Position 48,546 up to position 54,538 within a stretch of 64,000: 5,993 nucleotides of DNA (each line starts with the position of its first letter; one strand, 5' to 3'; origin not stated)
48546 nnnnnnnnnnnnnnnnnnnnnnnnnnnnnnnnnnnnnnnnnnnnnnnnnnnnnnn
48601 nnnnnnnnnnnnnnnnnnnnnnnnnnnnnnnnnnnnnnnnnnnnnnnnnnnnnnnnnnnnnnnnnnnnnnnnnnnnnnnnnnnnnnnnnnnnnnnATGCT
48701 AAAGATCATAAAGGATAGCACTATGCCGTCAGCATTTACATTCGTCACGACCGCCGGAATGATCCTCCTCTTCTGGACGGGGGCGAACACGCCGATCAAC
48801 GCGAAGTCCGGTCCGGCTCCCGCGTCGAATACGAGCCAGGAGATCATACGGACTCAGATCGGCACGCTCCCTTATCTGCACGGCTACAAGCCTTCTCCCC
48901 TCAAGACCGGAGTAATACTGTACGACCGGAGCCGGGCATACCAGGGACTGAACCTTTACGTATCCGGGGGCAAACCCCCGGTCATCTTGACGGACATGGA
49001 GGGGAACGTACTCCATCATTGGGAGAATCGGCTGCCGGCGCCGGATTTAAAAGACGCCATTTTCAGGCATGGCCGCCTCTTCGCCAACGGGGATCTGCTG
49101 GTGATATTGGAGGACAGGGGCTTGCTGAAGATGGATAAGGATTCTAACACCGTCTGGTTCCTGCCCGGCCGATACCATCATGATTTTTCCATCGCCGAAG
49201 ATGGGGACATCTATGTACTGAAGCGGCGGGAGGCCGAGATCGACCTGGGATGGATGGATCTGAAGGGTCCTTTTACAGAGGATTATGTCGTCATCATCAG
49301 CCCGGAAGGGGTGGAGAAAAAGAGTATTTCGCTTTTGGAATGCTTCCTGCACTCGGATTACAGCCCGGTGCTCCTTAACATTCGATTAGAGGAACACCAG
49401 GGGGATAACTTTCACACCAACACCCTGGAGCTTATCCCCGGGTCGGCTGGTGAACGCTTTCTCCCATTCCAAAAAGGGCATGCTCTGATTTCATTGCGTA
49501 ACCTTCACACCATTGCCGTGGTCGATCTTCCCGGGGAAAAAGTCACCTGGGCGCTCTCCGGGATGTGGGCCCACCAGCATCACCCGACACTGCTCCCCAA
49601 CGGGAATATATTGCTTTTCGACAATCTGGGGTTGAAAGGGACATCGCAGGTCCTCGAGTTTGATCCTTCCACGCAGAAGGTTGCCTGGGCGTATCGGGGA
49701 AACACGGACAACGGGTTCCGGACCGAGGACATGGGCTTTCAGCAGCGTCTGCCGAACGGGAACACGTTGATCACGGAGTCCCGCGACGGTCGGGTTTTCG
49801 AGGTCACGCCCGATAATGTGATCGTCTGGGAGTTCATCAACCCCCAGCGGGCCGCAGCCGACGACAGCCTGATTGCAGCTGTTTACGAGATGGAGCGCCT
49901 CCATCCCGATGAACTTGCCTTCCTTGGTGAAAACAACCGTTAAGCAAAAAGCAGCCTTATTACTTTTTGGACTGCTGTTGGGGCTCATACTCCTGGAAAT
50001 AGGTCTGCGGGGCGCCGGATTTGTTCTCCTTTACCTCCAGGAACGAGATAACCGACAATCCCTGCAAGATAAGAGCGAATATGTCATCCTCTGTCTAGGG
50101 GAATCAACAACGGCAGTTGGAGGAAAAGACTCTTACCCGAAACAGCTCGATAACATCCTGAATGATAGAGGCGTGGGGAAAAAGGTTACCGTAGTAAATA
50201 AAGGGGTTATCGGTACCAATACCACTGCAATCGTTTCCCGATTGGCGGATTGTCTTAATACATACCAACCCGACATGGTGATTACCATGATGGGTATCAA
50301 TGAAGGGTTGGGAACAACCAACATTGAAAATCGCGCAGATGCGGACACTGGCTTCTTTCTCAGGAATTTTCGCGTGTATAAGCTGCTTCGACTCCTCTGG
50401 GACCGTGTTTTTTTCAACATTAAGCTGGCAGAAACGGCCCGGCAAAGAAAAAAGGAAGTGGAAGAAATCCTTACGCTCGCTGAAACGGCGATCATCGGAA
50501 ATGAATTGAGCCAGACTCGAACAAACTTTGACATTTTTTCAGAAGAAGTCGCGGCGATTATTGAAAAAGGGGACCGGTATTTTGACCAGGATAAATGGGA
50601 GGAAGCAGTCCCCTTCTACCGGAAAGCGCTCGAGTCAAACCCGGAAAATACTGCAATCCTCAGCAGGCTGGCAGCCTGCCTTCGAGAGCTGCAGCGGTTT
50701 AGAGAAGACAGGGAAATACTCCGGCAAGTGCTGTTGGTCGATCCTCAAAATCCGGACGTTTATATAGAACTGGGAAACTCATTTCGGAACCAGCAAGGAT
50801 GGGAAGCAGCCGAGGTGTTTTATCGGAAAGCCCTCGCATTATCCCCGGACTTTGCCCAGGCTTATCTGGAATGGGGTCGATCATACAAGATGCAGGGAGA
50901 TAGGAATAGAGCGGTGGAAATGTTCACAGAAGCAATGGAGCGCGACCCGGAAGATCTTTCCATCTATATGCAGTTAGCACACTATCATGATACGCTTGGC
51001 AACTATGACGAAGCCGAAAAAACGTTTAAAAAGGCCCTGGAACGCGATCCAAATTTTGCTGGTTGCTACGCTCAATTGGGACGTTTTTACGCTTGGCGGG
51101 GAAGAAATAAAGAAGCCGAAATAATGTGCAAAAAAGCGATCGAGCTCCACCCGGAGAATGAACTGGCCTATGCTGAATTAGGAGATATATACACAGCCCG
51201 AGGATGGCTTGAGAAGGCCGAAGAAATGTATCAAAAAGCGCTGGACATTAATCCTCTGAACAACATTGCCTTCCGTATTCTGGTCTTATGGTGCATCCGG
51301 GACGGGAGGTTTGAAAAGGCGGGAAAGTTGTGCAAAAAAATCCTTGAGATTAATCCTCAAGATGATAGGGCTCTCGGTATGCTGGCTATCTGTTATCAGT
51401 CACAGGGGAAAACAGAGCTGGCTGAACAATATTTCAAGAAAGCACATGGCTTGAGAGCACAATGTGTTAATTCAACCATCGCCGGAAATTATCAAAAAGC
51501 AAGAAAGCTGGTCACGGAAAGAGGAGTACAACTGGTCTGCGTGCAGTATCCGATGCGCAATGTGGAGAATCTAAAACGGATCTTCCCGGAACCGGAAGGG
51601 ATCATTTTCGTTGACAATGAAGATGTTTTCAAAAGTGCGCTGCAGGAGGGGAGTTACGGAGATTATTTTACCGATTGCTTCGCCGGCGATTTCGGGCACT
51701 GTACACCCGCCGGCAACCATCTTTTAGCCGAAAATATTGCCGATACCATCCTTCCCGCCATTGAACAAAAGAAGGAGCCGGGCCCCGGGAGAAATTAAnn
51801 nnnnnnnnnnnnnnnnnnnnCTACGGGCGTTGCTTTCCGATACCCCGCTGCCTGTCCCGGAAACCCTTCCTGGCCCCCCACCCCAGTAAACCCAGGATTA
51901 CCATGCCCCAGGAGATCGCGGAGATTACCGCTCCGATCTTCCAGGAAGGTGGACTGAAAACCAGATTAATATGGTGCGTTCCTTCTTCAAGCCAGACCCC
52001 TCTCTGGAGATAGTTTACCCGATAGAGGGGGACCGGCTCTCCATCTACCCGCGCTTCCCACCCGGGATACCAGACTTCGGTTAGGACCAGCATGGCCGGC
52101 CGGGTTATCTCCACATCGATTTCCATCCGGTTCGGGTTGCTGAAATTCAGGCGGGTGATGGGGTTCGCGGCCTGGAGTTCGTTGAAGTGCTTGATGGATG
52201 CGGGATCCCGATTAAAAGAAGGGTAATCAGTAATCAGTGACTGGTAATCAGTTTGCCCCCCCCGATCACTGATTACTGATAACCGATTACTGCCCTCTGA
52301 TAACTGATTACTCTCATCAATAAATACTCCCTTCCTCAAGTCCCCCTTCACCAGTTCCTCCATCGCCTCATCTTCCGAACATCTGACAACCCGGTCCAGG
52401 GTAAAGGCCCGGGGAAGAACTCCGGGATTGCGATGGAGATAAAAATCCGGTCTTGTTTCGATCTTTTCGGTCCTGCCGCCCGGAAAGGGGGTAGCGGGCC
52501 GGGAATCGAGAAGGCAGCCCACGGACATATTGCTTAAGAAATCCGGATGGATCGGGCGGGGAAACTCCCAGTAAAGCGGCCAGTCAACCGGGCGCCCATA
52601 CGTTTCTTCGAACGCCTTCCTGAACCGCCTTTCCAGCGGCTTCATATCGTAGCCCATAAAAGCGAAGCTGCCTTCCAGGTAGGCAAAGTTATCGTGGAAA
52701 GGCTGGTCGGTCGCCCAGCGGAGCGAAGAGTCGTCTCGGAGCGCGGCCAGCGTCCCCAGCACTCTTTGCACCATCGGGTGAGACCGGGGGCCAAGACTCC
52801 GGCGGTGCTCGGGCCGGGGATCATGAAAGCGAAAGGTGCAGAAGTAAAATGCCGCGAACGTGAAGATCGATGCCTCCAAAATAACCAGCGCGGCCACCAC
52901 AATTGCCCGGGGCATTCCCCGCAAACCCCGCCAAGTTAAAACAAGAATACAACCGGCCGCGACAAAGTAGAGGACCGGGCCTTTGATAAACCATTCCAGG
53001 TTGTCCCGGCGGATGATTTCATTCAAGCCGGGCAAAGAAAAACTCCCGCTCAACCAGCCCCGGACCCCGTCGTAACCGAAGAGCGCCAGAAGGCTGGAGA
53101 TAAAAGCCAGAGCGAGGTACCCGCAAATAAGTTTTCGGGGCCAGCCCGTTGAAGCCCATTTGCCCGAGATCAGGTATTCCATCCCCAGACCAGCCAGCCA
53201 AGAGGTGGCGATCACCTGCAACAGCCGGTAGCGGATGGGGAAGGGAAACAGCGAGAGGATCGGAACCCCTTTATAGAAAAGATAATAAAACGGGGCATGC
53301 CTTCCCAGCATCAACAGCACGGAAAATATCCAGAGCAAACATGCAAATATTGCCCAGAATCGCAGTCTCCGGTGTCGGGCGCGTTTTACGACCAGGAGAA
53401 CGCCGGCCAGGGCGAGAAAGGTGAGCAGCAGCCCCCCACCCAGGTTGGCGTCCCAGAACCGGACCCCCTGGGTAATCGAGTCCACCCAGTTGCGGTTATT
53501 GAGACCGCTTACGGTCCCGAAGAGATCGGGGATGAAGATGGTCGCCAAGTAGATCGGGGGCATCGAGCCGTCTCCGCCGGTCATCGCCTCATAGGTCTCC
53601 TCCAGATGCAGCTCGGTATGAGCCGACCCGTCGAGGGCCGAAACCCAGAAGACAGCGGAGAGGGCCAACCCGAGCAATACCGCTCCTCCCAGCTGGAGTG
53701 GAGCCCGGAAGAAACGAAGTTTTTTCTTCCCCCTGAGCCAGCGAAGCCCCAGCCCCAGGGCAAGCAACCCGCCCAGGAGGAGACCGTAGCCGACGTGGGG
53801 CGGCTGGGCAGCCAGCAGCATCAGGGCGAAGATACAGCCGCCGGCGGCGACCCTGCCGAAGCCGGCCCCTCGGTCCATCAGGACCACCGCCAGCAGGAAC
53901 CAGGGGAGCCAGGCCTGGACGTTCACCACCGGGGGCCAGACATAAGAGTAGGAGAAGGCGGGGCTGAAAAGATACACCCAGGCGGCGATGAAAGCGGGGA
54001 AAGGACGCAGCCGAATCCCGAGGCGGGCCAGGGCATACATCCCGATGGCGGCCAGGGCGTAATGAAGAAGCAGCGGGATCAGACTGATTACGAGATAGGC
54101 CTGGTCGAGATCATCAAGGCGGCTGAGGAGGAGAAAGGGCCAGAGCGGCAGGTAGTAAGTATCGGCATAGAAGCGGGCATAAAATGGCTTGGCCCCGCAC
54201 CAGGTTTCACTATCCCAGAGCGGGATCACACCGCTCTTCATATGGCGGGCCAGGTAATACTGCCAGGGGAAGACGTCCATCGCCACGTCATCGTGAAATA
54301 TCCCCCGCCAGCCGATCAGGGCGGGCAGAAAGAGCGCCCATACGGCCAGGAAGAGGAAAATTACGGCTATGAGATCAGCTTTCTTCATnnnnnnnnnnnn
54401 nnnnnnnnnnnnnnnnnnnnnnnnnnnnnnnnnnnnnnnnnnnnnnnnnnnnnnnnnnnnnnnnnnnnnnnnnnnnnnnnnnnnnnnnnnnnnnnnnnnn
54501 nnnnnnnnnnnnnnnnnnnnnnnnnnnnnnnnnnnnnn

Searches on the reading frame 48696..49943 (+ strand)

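Call 80: search_protein_families(library=pfam, proteins=[window:48696-49943:+], max_evalue=0.001)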
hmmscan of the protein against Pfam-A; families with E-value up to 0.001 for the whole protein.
window:48696-49943:+ (415 aa): 2 families
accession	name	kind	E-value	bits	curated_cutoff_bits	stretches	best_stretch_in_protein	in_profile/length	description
PF14269.12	Arylsulfotran_2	-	9e-24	84.8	27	1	160-382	59-300/301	Arylsulfotransferase (ASST)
PF05935.17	Arylsulfotrans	-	1.2e-05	24.9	24.2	0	129-288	58-214/374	Arylsulfotransferase (ASST)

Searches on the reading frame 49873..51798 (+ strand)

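Call 80: search_protein_families(library=pfam, proteins=[window:49873-51798:+], max_evalue=0.001)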
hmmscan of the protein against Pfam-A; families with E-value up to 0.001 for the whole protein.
window:49873-51798:+ (641 aa): 36 families (the best 25 are shown)
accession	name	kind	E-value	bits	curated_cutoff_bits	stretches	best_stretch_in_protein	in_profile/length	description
PF00515.34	TPR_1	-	4.7e-44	146.9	27.8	4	364-395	3-34/34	Tetratricopeptide repeat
PF07719.23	TPR_2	-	2.3e-43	143.1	27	3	364-394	3-33/34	Tetratricopeptide repeat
PF13431.12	TPR_17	-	6.2e-39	129.5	24.4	3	486-519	1-34/34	Tetratricopeptide repeat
PF14559.12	TPR_19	-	1.7e-38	131.2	25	6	340-394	3-57/68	Tetratricopeptide repeat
PF13181.12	TPR_8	-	2.1e-38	127.6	25.7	2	363-394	2-33/34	Tetratricopeptide repeat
PF13428.12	TPR_14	-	2.2e-32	108.6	23.5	3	364-404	3-43/44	Tetratricopeptide repeat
PF13424.12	TPR_12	-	1.9e-29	102.1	30.1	3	401-459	8-74/77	Tetratricopeptide repeat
PF13414.12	TPR_11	-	7.2e-28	96.5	26.8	2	301-342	1-42/42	TPR repeat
PF13432.12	TPR_16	-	2.3e-26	92.3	32.7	2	332-394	1-63/65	Tetratricopeptide repeat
PF13176.12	TPR_7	-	5.4e-25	85.7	27.9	0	432-459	1-28/36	Tetratricopeptide repeat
PF13374.12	TPR_10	-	2.4e-24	85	27.5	1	396-426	2-32/42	Tetratricopeptide repeat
PF23914.1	TPR_CcmH_CycH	-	1.4e-18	67.7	42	2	283-390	39-149/158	Cytochrome c-type biogenesis protein H TPR domain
PF12895.13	ANAPC3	-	1.8e-14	54.2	27.2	1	308-387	3-81/82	Anaphase-promoting complex, cyclosome, subunit 3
PF13174.12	TPR_6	-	1.6e-12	47.6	26.3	0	329-360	1-32/33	Tetratricopeptide repeat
PF25063.1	ARM_TT21_C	-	3.7e-11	43.7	35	0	341-462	34-161/209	Tetratricopeptide repeat protein 21 C-terminal ARM domain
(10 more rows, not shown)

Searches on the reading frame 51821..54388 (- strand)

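Call 79: search_protein_families(library=pfam, proteins=[window:51821-54388:-], max_evalue=0.001)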
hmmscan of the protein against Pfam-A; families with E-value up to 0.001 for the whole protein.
window:51821-54388:- (855 aa): 1 family
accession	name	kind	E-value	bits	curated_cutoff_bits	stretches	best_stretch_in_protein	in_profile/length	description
PF09586.16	YfhO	-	6.5e-08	31.9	28.5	1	744-823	756-835/835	Bacterial membrane protein YfhO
